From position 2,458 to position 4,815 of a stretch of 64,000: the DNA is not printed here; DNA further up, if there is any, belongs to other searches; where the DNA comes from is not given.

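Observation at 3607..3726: Rad50/SbcC-like coiled-coil apex carries a ~40-residue hydrophobic hairpin instead of a CxxC zinc hook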

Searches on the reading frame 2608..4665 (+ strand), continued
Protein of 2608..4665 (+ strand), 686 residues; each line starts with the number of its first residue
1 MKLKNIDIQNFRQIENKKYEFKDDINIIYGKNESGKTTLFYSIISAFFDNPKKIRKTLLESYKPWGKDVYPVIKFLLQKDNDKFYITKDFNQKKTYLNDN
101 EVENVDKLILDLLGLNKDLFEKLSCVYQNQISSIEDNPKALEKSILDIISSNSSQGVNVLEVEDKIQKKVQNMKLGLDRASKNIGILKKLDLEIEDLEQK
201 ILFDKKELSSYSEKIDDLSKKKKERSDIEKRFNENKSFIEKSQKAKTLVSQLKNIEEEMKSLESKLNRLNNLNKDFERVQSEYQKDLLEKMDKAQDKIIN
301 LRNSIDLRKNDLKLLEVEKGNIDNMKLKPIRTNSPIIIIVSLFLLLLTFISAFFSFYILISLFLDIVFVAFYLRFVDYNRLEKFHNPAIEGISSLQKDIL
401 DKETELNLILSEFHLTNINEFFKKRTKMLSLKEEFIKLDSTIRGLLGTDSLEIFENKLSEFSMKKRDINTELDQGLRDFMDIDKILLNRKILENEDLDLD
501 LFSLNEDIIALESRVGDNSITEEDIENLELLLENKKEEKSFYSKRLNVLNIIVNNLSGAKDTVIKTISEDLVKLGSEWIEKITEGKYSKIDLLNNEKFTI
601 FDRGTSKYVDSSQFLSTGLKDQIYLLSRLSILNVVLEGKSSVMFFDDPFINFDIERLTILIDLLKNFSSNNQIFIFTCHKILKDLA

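Call 40: find_encoding_contigs(protein=P0005, flank=6000, max_places=2)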
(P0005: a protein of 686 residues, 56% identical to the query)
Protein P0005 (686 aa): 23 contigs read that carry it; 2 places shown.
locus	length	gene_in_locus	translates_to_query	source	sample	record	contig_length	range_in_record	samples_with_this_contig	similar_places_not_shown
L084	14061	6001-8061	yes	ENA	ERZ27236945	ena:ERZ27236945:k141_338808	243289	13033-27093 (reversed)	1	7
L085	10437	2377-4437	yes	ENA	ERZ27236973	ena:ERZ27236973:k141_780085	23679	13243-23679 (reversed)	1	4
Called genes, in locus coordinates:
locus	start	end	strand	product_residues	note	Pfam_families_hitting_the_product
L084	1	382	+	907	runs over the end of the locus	PF00580:UvrD-helicase, PF01443:Viral_helicase1 (faint), PF13087:AAA_12 (faint), PF13245:AAA_19, PF13361:UvrD_C, PF13538:UvrD_C_2 (faint), PF12705:PDDEXK_1, PF01930:Cas_Cas4 (weak)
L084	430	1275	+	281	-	PF18895:T4SS_pilin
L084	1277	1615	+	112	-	PF18895:T4SS_pilin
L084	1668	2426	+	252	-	PF18895:T4SS_pilin (weak)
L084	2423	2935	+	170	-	PF18895:T4SS_pilin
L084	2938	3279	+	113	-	PF18895:T4SS_pilin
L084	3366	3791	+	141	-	PF18895:T4SS_pilin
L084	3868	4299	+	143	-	PF18895:T4SS_pilin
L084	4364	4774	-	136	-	PF27746:Small_heat_shock_put (weak), PF00011:HSP20, PF17886:ArsA_HSP20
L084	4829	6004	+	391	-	PF00149:Metallophos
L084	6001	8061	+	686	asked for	PF02463:SMC_N (faint), PF13476:AAA_23 (faint), PF13514:AAA_27 (weak)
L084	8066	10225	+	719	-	PF08486:SpoIID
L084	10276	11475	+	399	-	-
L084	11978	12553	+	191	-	-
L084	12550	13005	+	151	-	PF01668:SmpB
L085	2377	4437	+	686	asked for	PF02463:SMC_N (faint), PF13476:AAA_23 (faint), PF13514:AAA_27 (weak)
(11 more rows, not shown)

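Call 43: search_protein_families(library=padloc, proteins=[window:2608-4665:+], max_evalue=0.01)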
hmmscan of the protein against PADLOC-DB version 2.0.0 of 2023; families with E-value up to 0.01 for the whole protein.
window:2608-4665:+ (686 aa): 31 families (the best 25 are shown)
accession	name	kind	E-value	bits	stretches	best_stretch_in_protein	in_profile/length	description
PDLC03859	LmuB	-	7e-12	43.3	2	1-104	3-100/611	-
PDLC04213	HEC-02A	-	1.5e-10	39.2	2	1-103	1-105/337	-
PDLC04164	AriA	-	8.8e-10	36.6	2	525-677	94-230/253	-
PDLC00298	PtuA1|PtuA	-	2.8e-09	34.5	1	1-43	1-43/423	AAA ATPase domain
PDLC00305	PtuA1|PtuA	-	3.5e-09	34.5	1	1-113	1-110/392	AAA ATPase domain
PDLC00278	PtuA1|PtuA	-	6.3e-09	33.6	1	1-46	1-46/436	AAA ATPase domain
PDLC00102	GajA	-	2e-08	31.2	1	1-43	1-43/532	AAA ATPase domain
PDLC00311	PtuA1|PtuA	-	3.1e-08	31.1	1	1-49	1-49/455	AAA ATPase domain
PDLC04135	mad3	-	3.2e-08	31.5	2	2-300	1-250/374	mads_3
PDLC00277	PtuA1|PtuA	-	8.5e-08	29.8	1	1-55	1-55/423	AAA ATPase domain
PDLC00299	PtuA1|PtuA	-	8.6e-08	29.6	1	2-46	54-98/535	AAA ATPase domain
PDLC00271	PtuA1|PtuA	-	1e-07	29.9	1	1-49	1-49/421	AAA ATPase domain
PDLC03860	LmuB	-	1.4e-07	28.5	1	1-60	4-63/565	-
PDLC02913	ATPase_I-A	-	1.5e-07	28.9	1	2-45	53-96/508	-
PDLC03865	LmuB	-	3.6e-07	26.8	1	1-43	1-51/1007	-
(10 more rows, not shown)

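Call 59: search_dna_similar(query=window:2608-4665:+, collection=plasmids, mode=protein, max_evalue=0.00001, max_rows=15)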
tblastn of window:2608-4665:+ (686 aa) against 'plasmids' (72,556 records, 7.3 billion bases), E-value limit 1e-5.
Records with a match: 2; places in all: 2; records where one place covers at least 80% of the query: 0.
Best place of each record, by identity: <60% 2.
By first word of the organism name: Sphingomonas 1; Listeria 1.
By predicted mobility (MOB-suite, as given by PLSDB): mobilizable 1; non-mobilizable 1.
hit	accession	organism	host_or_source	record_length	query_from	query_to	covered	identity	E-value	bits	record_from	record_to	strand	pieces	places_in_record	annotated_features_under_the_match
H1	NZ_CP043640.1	Sphingomonas sp. NBWT7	pure culture,soil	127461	571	684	17%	31.6%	4e-6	58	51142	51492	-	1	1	YhaN family protein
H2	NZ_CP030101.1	Listeria monocytogenes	Environment,water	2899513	572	680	16%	30.3%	8e-8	64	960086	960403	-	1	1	none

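Call 60: get_annotated_region(hit=H1, flank=5000)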
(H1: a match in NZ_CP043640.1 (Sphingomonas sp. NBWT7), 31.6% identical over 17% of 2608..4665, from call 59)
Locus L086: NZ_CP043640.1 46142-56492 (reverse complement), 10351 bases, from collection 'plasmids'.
description: Sphingomonas sp. NBWT7 plasmid unnamed1, complete sequence
organism: Sphingomonas sp. NBWT7 (NCBI taxid 2596913)
taxonomy: Bacteria; Pseudomonadota; Alphaproteobacteria; Sphingomonadales; Sphingomonadaceae; Sphingomonas; Sphingomonas sp. NBWT7
host: -; source: pure culture,soil; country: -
typing (MOB-suite, as given by PLSDB): mobilizable; replicon rep_cluster_1170; relaxase MOBP,MOBQ,MOBQ
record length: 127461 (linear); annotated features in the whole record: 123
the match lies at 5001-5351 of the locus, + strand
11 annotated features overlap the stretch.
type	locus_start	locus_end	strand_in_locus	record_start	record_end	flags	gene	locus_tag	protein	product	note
CDS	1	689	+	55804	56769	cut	-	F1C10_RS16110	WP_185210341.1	nucleotidyl transferase AbiEii/AbiGii toxin family protein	-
CDS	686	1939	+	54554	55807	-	-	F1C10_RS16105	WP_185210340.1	DNA repair exonuclease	-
CDS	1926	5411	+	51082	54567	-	-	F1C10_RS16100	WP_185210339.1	YhaN family protein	-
CDS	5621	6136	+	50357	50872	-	-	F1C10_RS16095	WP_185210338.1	hypothetical protein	-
CDS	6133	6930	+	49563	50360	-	-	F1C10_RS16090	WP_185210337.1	hypothetical protein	-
CDS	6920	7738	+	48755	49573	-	-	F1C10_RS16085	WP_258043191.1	hypothetical protein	-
CDS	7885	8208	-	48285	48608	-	-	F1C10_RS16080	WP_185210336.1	hypothetical protein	-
CDS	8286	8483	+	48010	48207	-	-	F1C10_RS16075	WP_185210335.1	hypothetical protein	-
CDS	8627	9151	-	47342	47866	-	-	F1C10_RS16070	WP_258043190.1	GNAT family N-acetyltransferase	-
CDS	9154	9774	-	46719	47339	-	-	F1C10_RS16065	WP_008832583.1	recombinase family protein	GO:0006310 - DNA recombination [Evidence IEA]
CDS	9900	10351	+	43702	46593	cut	-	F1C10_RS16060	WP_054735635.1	Tn3 family transposase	-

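Call 64: search_protein_representatives(alignment_id=A1)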
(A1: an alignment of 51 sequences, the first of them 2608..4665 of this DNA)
Query: 51 sequences, 644 profile positions. Proteins with E-value up to 0.001 (for the whole library): 44542; up to 1e-10: 28682; up to 1e-30: 10571. The best 150 are listed.
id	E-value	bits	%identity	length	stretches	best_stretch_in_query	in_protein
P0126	8.5e-241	817.3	-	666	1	1-644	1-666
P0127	6.9e-234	794.5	-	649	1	1-644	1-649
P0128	5.9e-222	755.1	-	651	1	1-644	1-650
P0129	1.0e-221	754.3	-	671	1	1-642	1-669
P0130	1.1e-219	747.6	-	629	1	1-644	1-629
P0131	2.2e-218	743.3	-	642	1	1-644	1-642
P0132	6.6e-215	731.8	-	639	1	1-644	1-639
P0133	1.6e-211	720.6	-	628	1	1-644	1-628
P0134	1.0e-210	717.9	-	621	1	1-644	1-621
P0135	2.8e-209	713.2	-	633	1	1-644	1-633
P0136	3.0e-209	713.1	-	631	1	1-644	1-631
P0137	1.5e-208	710.8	-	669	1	1-644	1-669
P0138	4.1e-208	709.4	-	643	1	1-644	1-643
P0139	1.8e-206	703.9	-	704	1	1-642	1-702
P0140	2.1e-206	703.7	-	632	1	1-644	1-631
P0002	7.6e-135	467.3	-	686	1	1-631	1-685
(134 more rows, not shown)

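Call 69: search_protein_families(library=pfam, proteins=[L047:1747-3270:+], max_evalue=0.001)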
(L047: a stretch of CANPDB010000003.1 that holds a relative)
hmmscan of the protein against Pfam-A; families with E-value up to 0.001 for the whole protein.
L047:1747-3270:+ (508 aa): 3 families
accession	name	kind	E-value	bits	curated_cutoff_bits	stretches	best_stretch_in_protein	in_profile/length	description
PF02534.20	T4SS-DNA_transf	-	5.9e-72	243.4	20.1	1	3-379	72-454/468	Type IV secretory system Conjugative DNA transfer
PF12696.13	TraG-D_C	-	2.9e-38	131.1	22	1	228-349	1-125/126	TraM recognition site of TraD and TraG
PF10412.15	TrwB_AAD_bind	-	8.9e-23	81.2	20.5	1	42-355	78-373/387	Type IV secretion-system coupling protein DNA-binding domain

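Call 71: find_encoding_contigs(protein=P0119, flank=6000, max_places=1)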
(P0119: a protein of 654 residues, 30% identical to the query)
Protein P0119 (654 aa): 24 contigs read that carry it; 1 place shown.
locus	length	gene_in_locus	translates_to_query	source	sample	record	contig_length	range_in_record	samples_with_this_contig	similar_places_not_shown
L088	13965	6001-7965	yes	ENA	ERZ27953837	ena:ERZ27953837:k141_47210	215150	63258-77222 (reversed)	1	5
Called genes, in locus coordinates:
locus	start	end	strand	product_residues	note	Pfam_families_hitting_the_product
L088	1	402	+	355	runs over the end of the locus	PF01820:Dala_Dala_lig_N, PF07478:Dala_Dala_lig_C, PF02786:CPSase_L_D2, PF02222:ATP-grasp, PF08443:RimK (faint)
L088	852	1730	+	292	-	PF00226:DnaJ, PF01556:DnaJ_C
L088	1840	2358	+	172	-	-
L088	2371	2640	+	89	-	-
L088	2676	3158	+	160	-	-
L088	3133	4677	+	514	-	PF02534:T4SS-DNA_transf, PF10412:TrwB_AAD_bind, PF12696:TraG-D_C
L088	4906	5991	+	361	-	PF00149:Metallophos, PF12850:Metallophos_2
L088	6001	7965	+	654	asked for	PF13476:AAA_23, PF13514:AAA_27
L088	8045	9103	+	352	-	PF03462:PCRF, PF00472:RF-1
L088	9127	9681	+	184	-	PF00149:Metallophos, PF12850:Metallophos_2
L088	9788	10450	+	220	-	PF02535:Zip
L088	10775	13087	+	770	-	PF00580:UvrD-helicase, PF01443:Viral_helicase1 (faint), PF13245:AAA_19, PF13604:AAA_30 (faint), PF13361:UvrD_C, PF13538:UvrD_C_2, PF21196:PcrA_UvrD_tudor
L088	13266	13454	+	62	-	-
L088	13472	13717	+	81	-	PF07875:Coat_F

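Call 72: find_encoding_contigs(protein=P0032, flank=6000, max_places=1)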
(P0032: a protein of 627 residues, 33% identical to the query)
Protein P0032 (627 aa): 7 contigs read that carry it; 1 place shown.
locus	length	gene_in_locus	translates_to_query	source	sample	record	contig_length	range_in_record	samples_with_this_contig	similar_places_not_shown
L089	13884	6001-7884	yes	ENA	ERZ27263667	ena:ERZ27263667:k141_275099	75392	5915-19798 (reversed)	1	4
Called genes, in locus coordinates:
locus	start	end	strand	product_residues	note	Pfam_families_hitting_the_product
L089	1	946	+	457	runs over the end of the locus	PF08245:Mur_ligase_M, PF02875:Mur_ligase_C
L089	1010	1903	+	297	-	PF00226:DnaJ, PF01556:DnaJ_C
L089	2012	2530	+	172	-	-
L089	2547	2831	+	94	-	-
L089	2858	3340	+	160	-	-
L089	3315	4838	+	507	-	PF02534:T4SS-DNA_transf, PF10412:TrwB_AAD_bind, PF12696:TraG-D_C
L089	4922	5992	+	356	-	PF00149:Metallophos, PF12850:Metallophos_2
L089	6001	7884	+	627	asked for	PF13476:AAA_23 (weak), PF13514:AAA_27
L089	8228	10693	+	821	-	PF19732:SpoIIE_N, PF07228:SpoIIE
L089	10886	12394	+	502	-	PF14903:WG_beta_rep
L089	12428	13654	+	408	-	-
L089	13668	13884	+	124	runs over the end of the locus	PF01648:ACPS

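Call 73: find_encoding_contigs(protein=P0011, flank=6000, max_places=1)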
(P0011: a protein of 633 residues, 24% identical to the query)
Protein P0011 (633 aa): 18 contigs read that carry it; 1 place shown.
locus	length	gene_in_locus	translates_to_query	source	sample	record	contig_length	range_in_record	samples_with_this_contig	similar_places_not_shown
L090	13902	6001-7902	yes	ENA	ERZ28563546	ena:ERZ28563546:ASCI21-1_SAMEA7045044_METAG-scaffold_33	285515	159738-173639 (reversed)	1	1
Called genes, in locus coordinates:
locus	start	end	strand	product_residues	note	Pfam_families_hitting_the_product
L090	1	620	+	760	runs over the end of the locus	PF00330:Aconitase, PF00694:Aconitase_C (weak)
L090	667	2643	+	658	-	PF22019:GlgB_N (weak), PF02922:CBM_48, PF00128:Alpha-amylase, PF02806:Alpha-amylase_C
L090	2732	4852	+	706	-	-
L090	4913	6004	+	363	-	PF00149:Metallophos, PF12850:Metallophos_2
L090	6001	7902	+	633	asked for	PF13175:AAA_15, PF13476:AAA_23, PF13514:AAA_27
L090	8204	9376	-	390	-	PF13793:Pribosyltran_N, PF00156:Pribosyltran, PF14572:Pribosyl_synth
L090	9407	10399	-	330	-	PF00308:Bac_DnaA, PF01695:IstB_IS21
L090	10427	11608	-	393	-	PF07261:DnaB_2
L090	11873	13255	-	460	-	PF01225:Mur_ligase, PF08245:Mur_ligase_M, PF02875:Mur_ligase_C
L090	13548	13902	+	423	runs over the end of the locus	PF00483:NTP_transferase, PF12804:NTP_transf_3 (faint), PF07959:Fucose_pyrophosphorylase (faint), PF25247:LbH_GLGC (weak), PF00132:Hexapep (faint), PF24894:Hexapep_GlmU, PF25084:LbH_EIF2B, PF25087:GMPPB_C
